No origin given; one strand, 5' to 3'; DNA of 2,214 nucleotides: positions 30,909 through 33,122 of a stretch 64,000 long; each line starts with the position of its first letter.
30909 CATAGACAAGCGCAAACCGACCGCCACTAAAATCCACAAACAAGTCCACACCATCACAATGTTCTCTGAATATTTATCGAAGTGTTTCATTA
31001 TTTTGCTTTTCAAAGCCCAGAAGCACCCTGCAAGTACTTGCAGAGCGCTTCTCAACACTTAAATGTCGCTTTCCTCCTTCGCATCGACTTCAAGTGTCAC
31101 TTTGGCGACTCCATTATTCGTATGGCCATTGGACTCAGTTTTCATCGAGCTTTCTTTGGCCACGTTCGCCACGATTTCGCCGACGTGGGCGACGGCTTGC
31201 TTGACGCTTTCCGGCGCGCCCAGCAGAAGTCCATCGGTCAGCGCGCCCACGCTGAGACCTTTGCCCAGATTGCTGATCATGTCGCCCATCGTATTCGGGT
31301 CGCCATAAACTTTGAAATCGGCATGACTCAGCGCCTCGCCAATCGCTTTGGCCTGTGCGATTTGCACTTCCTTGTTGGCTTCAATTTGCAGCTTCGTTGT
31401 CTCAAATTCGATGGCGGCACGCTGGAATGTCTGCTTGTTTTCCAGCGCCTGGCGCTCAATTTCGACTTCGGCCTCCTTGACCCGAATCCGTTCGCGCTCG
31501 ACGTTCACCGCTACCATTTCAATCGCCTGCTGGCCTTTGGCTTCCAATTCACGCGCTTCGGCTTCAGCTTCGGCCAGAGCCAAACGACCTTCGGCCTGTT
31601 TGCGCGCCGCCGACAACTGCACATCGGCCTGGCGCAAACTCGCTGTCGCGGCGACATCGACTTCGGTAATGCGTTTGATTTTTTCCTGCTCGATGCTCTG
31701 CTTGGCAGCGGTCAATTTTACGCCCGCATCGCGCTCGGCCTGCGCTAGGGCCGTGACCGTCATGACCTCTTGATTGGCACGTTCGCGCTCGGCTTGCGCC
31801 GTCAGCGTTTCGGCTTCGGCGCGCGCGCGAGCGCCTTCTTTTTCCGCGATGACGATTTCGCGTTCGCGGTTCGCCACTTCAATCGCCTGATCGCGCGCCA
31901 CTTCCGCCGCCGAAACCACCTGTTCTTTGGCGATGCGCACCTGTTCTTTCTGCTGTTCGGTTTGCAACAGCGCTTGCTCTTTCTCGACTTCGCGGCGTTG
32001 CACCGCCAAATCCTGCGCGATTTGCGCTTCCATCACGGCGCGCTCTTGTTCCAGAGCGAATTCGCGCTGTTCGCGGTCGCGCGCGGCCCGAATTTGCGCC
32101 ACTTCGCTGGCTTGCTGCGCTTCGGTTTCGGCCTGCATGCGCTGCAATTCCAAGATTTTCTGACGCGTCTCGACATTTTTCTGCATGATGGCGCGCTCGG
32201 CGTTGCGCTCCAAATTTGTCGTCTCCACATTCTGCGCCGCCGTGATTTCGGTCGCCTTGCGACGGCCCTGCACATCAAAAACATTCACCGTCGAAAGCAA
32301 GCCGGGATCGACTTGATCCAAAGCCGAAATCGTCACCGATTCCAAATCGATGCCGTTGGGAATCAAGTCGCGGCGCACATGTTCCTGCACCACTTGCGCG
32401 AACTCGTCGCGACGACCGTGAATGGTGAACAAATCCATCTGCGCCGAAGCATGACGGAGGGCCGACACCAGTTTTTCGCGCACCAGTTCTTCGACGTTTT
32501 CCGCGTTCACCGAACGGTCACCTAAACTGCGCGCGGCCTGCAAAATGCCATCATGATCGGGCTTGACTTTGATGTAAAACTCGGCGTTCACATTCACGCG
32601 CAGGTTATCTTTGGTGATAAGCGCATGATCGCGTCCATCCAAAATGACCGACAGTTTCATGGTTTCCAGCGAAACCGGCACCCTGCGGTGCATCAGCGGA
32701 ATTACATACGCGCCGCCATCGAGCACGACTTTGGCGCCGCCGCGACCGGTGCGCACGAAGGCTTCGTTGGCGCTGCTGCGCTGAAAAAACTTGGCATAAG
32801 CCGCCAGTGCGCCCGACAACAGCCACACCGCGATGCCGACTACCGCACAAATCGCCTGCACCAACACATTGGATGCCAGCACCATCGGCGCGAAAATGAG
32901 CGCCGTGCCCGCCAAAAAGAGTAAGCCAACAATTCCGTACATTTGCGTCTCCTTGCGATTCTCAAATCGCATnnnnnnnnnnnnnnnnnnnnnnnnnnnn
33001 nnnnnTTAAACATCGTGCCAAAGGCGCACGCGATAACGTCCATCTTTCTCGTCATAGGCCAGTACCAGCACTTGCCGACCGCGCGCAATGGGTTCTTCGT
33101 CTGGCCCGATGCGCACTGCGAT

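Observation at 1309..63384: Pervasive 12-16 bp perfect palindrome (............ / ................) at roughly one copy per 1.3-1.4 kb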

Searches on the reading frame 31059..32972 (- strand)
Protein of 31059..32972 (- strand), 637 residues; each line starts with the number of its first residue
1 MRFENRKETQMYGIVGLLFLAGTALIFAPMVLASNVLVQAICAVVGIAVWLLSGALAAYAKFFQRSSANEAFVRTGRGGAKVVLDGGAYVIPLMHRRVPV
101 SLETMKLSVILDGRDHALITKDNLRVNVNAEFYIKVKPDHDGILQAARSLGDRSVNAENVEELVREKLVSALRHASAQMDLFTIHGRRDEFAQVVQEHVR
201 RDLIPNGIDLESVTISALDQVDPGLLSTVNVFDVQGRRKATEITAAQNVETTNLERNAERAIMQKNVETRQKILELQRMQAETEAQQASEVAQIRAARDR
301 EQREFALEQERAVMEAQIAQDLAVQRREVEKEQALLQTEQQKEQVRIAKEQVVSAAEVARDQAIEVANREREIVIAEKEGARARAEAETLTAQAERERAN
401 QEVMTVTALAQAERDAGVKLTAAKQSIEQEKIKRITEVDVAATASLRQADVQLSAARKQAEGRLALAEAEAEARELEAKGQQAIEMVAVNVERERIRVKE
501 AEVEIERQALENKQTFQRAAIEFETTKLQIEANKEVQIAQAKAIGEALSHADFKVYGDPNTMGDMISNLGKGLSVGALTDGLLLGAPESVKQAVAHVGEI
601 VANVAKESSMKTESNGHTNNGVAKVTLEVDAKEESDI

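Call 6: search_protein_families(library=ncbifam, proteins=[window:31059-32972:-])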
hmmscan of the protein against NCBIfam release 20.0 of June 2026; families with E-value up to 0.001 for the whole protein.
window:31059-32972:- (637 aa): 1 family
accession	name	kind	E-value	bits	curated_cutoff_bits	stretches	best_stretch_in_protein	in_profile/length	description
NF058507.1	FlotScfldFlot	equivalog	5.5e-09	35.6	700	1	80-426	51-398/477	flotillin lipid rafts scaffold protein FloT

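Call 76: search_protein_families(library=pfam, proteins=[window:31059-32972:-], max_evalue=0.0001)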
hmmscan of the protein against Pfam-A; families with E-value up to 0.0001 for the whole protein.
window:31059-32972:- (637 aa): 0 families
